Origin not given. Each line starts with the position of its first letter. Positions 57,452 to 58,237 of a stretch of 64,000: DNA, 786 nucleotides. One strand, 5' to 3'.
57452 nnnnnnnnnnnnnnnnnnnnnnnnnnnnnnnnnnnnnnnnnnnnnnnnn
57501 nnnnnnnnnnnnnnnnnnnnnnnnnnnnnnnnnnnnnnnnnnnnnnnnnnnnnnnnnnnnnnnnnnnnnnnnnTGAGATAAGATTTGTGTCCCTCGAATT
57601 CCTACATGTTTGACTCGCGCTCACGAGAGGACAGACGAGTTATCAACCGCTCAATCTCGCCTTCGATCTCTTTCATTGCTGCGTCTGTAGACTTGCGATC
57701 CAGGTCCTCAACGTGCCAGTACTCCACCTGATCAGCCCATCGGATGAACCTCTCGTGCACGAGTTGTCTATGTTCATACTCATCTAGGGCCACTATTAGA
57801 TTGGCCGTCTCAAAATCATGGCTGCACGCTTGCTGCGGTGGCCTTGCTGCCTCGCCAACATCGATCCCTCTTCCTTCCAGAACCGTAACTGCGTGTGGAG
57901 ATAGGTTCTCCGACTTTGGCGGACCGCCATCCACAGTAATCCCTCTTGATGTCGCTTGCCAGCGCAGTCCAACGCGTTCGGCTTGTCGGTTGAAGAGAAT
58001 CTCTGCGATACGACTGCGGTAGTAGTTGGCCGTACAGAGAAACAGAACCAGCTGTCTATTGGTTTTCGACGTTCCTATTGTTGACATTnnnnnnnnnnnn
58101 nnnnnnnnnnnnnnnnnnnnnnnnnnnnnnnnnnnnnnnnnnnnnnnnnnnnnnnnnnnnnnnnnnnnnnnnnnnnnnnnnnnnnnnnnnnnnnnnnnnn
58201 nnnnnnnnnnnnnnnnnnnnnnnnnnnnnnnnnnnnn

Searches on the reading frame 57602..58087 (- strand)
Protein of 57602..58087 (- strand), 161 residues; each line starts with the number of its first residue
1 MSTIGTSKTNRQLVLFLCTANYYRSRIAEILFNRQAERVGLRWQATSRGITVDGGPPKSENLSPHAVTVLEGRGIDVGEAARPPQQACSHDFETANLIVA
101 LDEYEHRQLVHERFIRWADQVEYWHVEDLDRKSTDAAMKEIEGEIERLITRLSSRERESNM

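Call 8: search_protein_families(library=pfam, proteins=[window:57602-58087:-], max_evalue=0.01)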
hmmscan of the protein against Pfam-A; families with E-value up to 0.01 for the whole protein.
window:57602-58087:- (161 aa): 1 family
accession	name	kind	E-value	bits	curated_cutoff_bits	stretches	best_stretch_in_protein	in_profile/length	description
PF01451.26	LMWPc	-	2.5e-13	50.9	23.2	1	14-151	1-142/144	Low molecular weight phosphotyrosine protein phosphatase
